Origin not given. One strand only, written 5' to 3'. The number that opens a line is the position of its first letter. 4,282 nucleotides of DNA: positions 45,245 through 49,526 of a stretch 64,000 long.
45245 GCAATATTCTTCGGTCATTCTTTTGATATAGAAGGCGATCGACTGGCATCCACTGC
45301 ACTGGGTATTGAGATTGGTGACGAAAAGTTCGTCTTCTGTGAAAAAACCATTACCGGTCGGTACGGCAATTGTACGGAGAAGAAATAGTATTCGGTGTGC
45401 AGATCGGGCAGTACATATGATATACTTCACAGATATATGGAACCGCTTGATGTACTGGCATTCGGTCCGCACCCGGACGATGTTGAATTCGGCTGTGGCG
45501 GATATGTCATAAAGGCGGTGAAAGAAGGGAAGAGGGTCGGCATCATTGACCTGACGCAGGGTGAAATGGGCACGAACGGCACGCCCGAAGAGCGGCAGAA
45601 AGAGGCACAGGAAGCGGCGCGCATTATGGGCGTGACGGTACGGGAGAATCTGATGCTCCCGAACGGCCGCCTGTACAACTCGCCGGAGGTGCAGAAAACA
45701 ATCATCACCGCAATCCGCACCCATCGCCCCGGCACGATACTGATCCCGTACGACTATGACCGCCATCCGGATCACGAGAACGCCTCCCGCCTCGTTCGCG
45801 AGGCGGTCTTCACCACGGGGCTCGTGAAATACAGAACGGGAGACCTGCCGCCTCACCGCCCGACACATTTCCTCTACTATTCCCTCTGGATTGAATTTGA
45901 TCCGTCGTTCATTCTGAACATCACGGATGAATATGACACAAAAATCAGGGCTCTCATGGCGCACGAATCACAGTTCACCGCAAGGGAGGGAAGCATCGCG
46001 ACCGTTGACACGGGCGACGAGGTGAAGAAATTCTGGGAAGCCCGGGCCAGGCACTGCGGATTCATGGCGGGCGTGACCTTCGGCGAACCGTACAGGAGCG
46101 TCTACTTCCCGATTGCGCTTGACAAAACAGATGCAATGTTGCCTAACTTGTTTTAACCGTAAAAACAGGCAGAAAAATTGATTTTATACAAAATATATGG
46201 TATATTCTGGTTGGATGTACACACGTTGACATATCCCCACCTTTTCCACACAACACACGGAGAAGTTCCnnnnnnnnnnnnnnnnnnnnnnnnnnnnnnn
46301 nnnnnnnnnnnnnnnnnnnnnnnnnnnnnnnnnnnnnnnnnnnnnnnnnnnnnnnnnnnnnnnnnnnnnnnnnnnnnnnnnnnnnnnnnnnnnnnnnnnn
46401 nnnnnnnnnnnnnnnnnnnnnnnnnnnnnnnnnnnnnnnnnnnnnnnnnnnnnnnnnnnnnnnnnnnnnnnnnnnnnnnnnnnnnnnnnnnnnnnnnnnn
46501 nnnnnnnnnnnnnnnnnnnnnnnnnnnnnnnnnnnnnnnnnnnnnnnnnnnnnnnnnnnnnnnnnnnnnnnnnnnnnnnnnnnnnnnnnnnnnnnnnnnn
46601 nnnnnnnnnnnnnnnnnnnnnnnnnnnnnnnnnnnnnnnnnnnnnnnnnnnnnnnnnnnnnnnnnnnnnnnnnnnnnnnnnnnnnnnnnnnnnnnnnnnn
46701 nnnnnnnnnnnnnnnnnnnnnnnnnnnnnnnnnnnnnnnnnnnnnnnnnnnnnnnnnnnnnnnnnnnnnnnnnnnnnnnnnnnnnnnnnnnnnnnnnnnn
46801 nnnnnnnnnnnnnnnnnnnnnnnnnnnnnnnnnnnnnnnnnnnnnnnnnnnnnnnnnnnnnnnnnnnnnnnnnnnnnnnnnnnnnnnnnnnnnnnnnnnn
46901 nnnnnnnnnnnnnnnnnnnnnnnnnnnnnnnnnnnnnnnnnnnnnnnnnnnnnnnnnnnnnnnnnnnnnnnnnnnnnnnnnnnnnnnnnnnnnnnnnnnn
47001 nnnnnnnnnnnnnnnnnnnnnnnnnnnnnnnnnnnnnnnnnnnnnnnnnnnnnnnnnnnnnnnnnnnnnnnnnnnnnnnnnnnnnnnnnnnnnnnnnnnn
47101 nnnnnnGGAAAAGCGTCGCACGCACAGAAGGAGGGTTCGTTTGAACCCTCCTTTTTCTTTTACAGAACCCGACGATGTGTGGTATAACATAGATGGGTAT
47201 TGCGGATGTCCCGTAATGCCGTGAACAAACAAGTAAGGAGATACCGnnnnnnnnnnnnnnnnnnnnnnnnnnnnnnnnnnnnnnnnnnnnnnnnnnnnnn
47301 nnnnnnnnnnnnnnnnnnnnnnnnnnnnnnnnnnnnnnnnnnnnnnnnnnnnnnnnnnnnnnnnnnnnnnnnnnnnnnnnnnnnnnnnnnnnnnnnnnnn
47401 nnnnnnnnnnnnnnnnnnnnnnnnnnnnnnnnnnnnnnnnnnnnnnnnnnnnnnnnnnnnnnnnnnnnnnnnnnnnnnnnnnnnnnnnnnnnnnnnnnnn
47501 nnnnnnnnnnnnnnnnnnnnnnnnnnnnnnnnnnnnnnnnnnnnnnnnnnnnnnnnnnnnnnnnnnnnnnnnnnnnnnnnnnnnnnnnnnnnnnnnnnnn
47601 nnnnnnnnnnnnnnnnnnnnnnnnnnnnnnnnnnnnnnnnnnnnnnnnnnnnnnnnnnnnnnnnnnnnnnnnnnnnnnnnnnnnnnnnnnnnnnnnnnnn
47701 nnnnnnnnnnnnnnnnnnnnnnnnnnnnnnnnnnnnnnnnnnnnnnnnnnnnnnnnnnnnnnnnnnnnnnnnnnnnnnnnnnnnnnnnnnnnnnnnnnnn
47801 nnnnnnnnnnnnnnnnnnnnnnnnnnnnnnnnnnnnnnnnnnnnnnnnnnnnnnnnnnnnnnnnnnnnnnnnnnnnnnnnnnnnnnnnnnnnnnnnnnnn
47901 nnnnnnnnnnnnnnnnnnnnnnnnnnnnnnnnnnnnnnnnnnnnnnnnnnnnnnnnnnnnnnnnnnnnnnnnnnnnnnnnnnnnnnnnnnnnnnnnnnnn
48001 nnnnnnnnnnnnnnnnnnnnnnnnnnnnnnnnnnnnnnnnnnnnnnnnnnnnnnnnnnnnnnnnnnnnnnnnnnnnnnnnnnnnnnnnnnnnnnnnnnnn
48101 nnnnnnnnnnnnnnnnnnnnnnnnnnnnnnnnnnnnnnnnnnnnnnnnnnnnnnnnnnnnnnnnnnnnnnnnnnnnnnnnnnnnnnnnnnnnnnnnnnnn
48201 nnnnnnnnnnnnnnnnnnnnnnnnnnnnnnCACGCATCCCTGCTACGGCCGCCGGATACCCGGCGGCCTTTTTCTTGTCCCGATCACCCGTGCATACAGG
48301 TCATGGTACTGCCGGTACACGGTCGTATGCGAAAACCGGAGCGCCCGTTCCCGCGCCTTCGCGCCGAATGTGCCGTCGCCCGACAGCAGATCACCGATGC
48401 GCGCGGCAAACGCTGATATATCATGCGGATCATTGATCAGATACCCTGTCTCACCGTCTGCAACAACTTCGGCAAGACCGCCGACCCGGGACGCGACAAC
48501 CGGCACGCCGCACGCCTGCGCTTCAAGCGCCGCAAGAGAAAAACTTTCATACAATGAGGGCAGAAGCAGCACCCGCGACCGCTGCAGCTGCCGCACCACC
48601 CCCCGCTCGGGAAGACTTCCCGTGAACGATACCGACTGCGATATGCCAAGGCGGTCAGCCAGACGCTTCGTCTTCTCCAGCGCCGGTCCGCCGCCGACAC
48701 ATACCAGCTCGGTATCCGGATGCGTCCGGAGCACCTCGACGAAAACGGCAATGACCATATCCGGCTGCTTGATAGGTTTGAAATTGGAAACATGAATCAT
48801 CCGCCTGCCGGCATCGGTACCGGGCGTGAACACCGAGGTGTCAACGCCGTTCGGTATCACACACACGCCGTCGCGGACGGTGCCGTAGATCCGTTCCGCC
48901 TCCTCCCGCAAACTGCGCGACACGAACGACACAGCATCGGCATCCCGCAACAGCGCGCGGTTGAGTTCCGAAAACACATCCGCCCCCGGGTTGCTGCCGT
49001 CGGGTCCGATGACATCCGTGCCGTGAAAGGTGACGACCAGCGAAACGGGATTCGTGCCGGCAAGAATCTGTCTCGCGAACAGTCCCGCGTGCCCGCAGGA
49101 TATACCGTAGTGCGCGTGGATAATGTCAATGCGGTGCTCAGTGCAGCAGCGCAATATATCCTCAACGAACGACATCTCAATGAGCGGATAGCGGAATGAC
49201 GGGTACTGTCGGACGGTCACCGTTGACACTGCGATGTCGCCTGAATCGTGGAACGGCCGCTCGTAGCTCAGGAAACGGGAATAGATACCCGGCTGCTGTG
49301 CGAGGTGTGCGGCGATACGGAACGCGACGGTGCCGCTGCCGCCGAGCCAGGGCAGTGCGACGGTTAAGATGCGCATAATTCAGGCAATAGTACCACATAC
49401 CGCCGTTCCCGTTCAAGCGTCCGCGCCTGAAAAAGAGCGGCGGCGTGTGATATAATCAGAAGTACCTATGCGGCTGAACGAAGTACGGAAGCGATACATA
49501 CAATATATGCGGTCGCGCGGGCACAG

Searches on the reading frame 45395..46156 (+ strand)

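Call 15: search_protein_families(library=ncbifam, proteins=[window:45395-46156:+], max_evalue=0.00001)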
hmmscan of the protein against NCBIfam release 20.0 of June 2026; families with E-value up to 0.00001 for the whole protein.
window:45395-46156:+ (253 aa): 3 families
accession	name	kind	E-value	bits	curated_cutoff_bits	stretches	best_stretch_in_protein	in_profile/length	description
TIGR04001.1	thiol_BshB1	equivalog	3.5e-79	265.7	182.5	1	18-234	2-219/226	bacillithiol biosynthesis deacetylase BshB1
TIGR04000.1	thiol_BshB2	equivalog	9.9e-13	48.2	195.25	1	20-196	3-187/217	bacillithiol biosynthesis deacetylase BshB2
TIGR03446.1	mycothiol_Mca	equivalog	7.4e-06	25.7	277.15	0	20-81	3-62/283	mycothiol conjugate amidase Mca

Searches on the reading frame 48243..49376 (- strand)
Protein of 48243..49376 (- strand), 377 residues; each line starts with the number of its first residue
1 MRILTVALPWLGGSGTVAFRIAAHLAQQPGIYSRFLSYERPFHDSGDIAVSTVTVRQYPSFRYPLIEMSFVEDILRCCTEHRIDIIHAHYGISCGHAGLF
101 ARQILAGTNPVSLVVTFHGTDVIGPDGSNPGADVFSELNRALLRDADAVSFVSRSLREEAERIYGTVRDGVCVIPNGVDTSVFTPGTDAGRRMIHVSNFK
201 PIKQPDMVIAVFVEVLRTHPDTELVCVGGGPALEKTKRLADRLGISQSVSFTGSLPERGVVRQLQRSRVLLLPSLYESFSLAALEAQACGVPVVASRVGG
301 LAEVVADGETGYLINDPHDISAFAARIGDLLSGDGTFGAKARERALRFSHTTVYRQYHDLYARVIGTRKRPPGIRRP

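Call 26: search_protein_families(library=pfam, proteins=[window:48243-49376:-], max_evalue=0.0001)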
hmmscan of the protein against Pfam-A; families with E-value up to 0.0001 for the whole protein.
window:48243-49376:- (377 aa): 7 families
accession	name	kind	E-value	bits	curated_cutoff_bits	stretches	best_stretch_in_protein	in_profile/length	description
PF00534.26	Glycos_transf_1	-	4.2e-35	121.3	26.4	1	192-334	17-159/172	Glycosyl transferases group 1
PF13692.12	Glyco_trans_1_4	-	5e-32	111.6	27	1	191-332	2-141/142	Glycosyl transferases group 1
PF13439.12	Glyco_transf_4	-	5e-25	88.9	28.5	1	12-181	2-169/170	Glycosyltransferase Family 4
PF13579.12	Glyco_trans_4_4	-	2.2e-20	74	29.7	1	12-177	1-158/158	Glycosyl transferase 4-like domain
PF20706.3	GT4-conflict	-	1.4e-13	51.1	26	1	132-307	133-322/385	Family 4 Glycosyltransferase in conflict systems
PF13524.12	Glyco_trans_1_2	-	2.8e-06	27.8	25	1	212-355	5-138/144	Glycosyl transferase-like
PF13477.12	Glyco_trans_4_2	-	7.7e-05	23.3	23.4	0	62-152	55-138/139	Glycosyl transferase 4-like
